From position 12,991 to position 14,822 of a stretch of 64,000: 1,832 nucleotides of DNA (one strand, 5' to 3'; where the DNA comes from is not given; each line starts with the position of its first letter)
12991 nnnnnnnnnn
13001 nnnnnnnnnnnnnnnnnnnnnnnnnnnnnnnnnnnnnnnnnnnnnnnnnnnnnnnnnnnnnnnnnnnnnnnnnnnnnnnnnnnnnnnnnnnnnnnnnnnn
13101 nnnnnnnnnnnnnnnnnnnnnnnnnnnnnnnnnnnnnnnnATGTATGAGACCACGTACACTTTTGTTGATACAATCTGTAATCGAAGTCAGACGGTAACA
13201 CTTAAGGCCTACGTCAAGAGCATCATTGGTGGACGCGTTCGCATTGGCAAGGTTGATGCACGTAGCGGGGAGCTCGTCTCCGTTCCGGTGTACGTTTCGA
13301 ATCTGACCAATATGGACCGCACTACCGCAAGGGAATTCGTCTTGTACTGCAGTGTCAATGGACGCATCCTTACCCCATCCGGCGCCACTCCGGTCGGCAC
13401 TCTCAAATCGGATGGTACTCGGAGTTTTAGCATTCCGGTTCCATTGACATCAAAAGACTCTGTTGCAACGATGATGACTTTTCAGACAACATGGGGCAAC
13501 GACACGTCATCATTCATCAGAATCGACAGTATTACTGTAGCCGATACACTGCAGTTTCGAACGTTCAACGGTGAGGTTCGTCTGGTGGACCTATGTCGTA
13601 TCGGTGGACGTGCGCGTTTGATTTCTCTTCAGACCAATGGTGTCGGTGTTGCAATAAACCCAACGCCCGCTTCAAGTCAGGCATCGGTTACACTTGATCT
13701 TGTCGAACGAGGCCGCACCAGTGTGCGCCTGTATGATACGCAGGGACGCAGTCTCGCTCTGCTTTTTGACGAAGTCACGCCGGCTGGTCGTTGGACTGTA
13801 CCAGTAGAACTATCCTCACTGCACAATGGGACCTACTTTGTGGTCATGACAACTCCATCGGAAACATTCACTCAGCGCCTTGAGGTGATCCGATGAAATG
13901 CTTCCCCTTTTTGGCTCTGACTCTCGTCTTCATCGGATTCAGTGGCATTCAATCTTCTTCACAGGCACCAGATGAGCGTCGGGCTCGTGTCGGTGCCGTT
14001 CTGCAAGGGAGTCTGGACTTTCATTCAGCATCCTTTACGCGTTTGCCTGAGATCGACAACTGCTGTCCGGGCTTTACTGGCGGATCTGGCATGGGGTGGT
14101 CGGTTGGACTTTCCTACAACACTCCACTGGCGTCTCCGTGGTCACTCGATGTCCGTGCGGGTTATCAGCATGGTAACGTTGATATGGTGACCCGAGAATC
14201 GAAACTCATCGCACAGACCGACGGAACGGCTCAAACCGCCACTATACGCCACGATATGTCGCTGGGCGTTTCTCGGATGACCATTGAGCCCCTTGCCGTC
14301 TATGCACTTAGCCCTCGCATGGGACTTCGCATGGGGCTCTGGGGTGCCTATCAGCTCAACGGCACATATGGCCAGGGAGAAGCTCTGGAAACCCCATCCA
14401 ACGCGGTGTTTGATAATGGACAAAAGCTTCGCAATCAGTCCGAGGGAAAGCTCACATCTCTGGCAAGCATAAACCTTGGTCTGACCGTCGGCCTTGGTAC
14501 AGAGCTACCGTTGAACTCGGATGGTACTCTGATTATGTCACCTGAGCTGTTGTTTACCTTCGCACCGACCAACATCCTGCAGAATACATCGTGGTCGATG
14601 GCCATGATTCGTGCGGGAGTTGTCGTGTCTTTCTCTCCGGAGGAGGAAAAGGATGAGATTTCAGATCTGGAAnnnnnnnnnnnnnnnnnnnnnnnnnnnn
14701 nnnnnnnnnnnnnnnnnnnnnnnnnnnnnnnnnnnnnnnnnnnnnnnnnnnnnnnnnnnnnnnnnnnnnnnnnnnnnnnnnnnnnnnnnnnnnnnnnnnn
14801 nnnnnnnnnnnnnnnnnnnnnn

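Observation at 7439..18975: Surface module: giant vWA-WD40 T9SS cargo bracketed by two paralogous barrel + double-OmpA proteins, then GT4 and a second T9SS cargo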

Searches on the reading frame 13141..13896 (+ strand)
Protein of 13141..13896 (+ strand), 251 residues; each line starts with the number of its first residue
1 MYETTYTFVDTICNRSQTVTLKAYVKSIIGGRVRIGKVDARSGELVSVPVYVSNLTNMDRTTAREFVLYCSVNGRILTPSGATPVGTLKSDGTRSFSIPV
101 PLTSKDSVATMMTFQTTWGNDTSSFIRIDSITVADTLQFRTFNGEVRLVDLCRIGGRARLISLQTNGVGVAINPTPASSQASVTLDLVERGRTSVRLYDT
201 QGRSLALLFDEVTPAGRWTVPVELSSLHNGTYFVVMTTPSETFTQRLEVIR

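Call 39: search_protein_families(library=pfam, proteins=[window:13141-13896:+], max_evalue=1)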
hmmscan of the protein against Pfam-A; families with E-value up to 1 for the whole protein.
window:13141-13896:+ (251 aa): 3 families
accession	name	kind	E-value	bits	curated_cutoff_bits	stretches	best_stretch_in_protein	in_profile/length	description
PF18962.6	Por_Secre_tail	-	3e-06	27.9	27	1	172-247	1-73/75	Secretion system C-terminal sorting domain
PF03168.19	LEA_2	-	0.033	15.1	25.4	0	68-110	19-61/98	Late embryogenesis abundant protein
PF00963.24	Cohesin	-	0.081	13.6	24.1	1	33-57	3-27/139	Cohesin domain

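Call 49: find_homologous_proteins(query=A4, max_evalue=1e-8)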
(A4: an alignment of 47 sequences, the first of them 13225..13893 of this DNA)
Query A4 (47 sequences) (223 aa, profile of the alignment): 1 proteins with E <= 1e-8 among 8000 candidates.
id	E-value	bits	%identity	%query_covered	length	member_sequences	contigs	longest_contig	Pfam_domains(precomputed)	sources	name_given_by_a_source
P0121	2.8e-57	212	87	100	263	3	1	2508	PF18962.8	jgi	jgi:hypothetical protein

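Call 58: search_solved_structures(query=A4, max_evalue=1)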
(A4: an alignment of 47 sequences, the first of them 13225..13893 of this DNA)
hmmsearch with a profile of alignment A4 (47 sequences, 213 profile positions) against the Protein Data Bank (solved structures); distinct sequences matched with E-value up to 1: 20.
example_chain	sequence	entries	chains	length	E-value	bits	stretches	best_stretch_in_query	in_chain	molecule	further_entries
8glk_D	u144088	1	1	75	5.6e-05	26.2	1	133-211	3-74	Endonuclease I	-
5ag9_A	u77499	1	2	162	0.0016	21.4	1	149-211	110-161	Gingipain R2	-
8qb1_A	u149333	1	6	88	0.0016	21.4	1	134-210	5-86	Mirolase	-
5ag8_A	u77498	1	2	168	0.002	21.1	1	149-211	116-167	GINGIPAIN R2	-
9whd_A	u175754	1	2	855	0.0032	20.4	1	130-206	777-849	GH167 glycoside hydrolase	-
7pzj_A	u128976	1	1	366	0.0048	19.8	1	130-203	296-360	Lipase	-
1g1k_A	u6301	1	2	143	0.0062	19.5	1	2-112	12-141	SCAFFOLDING PROTEIN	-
5hfs_A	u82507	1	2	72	0.0076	19.2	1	149-211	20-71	Gingipain R2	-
2vn5_A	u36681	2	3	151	0.0077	19.2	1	2-112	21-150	SCAFFOLDING PROTEIN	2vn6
5jvk_A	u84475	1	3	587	0.014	18.3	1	125-209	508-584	Uncharacterized protein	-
7pq4_A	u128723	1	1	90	0.015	18.2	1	149-211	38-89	Arginine-specific cysteine proteinase (Arg-gingipain)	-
8glj_D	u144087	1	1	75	0.032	17.1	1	134-208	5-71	Por secretion system C-terminal sorting domain-containing protein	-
7eh9_A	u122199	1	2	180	0.13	15.2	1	153-201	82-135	Basal-body rod modification protein FlgD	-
6kgc_A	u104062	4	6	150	0.13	15.1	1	1-74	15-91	Probably cellulosomal scaffolding protein, secreted cellulose-binding and cohesin domain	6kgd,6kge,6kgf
6kg8_A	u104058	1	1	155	0.15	15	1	1-74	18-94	Probably cellulosomal scaffolding protein, secreted cellulose-binding and cohesin domain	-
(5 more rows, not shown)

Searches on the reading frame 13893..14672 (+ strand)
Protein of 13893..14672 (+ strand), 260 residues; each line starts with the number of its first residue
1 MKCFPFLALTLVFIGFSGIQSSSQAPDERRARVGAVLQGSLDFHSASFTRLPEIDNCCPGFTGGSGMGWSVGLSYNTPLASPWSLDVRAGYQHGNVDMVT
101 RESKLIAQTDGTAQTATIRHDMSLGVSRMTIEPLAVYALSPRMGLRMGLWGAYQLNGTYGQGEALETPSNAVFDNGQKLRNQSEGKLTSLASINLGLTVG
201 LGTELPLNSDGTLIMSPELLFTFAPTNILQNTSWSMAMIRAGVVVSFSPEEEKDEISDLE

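Call 39: search_protein_families(library=pfam, proteins=[window:13893-14672:+], max_evalue=1)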
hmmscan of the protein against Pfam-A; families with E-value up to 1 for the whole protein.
window:13893-14672:+ (260 aa): 3 families
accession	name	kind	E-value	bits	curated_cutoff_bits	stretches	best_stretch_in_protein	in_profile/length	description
PF13505.12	OMP_b-brl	-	0.00036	21.2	28.7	1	19-209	9-142/175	Outer membrane protein beta-barrel domain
PF13568.12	OMP_b-brl_2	-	0.013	16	27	1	65-207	36-158/175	Outer membrane protein beta-barrel domain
PF03797.25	Autotransporter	-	0.013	15.7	26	1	65-135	63-140/255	Autotransporter beta-domain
